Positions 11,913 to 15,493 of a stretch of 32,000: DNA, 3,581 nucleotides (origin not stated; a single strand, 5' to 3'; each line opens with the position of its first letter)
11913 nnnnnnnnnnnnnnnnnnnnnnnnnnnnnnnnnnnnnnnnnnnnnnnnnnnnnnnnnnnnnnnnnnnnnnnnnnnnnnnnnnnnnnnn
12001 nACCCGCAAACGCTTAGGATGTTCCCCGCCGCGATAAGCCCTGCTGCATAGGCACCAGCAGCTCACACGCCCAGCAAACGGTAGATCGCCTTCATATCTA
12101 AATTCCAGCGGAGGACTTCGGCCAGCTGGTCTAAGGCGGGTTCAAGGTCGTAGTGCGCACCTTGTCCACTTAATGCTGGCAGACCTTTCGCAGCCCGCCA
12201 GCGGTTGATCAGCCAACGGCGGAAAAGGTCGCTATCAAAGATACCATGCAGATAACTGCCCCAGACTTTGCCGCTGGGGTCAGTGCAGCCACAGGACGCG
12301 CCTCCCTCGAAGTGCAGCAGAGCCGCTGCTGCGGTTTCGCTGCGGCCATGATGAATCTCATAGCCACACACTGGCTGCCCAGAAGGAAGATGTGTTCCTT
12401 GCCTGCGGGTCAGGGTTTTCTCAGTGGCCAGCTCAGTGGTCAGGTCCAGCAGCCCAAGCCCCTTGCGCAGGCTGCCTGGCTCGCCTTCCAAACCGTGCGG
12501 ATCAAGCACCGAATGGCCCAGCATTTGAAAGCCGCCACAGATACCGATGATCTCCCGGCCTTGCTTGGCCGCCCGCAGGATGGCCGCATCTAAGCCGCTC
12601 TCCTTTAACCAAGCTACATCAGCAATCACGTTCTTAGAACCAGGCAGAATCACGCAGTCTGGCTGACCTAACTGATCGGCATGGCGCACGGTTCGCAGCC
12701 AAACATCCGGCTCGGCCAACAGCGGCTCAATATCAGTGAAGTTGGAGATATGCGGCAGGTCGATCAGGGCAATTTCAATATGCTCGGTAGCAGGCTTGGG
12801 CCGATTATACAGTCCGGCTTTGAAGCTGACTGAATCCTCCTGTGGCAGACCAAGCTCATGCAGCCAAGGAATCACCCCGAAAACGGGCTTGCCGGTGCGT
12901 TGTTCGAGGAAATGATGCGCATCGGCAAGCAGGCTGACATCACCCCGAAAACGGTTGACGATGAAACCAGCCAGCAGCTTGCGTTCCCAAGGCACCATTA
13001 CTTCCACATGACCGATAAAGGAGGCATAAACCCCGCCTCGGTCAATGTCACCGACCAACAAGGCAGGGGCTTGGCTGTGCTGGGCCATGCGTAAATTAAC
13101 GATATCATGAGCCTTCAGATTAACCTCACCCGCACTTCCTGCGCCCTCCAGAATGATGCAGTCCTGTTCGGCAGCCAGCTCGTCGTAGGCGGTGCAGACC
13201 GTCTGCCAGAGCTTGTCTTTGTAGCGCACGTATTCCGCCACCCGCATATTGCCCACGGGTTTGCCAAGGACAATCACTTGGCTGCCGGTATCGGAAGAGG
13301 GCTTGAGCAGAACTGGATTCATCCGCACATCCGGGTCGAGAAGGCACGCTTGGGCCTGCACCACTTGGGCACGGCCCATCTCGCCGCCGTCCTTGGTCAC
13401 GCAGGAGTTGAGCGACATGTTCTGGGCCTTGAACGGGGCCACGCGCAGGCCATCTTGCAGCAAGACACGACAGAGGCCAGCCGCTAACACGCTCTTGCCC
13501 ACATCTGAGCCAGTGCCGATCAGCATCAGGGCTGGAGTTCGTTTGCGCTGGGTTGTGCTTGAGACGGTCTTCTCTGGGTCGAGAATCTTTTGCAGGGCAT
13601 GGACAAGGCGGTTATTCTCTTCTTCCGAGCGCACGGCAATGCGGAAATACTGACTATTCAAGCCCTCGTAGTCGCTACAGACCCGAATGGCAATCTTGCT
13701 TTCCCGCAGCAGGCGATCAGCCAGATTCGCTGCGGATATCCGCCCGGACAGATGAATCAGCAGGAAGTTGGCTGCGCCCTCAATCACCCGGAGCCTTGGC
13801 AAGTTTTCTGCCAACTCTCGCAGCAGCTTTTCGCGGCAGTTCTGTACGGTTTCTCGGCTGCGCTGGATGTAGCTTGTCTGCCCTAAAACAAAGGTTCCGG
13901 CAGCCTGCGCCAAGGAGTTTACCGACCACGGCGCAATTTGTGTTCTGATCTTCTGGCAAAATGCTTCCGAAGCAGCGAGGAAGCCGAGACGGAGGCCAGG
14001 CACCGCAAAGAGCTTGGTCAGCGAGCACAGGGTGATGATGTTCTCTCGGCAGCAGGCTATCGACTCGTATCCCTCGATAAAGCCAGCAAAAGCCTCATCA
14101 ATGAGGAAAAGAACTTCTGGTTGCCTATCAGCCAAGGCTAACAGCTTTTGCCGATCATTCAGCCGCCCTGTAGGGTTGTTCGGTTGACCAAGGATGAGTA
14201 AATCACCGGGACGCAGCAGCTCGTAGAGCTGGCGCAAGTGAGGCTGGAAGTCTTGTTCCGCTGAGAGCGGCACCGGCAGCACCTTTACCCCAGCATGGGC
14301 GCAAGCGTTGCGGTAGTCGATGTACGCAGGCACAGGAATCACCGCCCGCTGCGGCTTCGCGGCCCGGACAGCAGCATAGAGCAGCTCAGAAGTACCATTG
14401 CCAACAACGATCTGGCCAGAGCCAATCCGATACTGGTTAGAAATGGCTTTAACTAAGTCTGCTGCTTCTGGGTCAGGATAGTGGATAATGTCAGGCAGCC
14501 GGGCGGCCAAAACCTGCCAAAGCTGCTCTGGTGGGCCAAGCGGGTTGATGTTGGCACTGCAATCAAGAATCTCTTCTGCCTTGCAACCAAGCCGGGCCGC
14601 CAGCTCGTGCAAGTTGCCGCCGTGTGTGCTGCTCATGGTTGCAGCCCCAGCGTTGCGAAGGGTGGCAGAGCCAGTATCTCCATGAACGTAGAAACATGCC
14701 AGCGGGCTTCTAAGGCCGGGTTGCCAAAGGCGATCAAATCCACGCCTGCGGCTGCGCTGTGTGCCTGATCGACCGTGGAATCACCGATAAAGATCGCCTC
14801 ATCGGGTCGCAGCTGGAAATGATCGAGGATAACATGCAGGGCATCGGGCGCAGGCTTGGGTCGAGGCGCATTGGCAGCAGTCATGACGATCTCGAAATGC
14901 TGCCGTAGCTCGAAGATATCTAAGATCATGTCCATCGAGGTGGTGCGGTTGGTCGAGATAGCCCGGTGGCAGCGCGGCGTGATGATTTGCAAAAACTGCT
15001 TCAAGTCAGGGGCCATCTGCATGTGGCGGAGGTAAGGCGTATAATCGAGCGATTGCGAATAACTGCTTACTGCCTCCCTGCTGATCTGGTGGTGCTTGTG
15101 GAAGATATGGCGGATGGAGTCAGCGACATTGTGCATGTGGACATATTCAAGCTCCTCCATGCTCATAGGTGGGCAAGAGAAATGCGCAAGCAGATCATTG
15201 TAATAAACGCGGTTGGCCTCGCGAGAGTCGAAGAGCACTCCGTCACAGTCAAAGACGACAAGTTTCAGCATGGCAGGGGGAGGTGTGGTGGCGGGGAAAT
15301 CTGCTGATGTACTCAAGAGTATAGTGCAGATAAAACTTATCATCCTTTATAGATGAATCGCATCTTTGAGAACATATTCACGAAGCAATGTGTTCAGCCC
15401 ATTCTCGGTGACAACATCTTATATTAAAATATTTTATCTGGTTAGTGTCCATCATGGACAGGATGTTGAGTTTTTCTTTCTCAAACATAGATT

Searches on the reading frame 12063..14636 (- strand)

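Call 6: search_protein_families(library=pfam, proteins=[window:12063-14636:-], max_evalue=0.001)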
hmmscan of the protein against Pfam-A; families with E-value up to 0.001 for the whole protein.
window:12063-14636:- (857 aa): 4 families
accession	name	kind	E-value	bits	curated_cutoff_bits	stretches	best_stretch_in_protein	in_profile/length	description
PF07685.20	GATase_3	-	2.2e-52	178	27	1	621-803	1-194/196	CobB/CobQ-like glutamine amidotransferase domain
PF00155.27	Aminotran_1_2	-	4.8e-41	141.6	19.7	1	23-348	3-361/361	Aminotransferase class I and II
PF01656.29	CbiA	-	2.4e-19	70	25.4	1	371-595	2-115/125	CobQ/CobB/MinD/ParA nucleotide binding domain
PF13500.12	AAA_26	-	1.8e-15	57.8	27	1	369-596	2-195/198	AAA domain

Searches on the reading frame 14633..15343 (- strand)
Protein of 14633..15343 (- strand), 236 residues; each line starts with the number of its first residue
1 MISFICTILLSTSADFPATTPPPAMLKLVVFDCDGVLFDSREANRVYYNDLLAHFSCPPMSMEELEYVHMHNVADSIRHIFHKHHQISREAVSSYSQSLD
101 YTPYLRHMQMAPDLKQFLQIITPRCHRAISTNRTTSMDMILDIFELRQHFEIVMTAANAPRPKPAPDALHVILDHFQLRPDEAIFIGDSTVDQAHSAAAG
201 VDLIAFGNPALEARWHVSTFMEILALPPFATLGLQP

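Call 6: search_protein_families(library=pfam, proteins=[window:14633-15343:-], max_evalue=0.001)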
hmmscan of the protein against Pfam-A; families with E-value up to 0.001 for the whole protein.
window:14633-15343:- (236 aa): 2 families
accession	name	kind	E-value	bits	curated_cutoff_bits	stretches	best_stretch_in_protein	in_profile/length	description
PF13419.12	HAD_2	-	2.6e-25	90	23.8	1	29-205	1-177/178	Haloacid dehalogenase-like hydrolase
PF00702.32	Hydrolase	-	3.5e-15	57.3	26.4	1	27-192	2-183/191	haloacid dehalogenase-like hydrolase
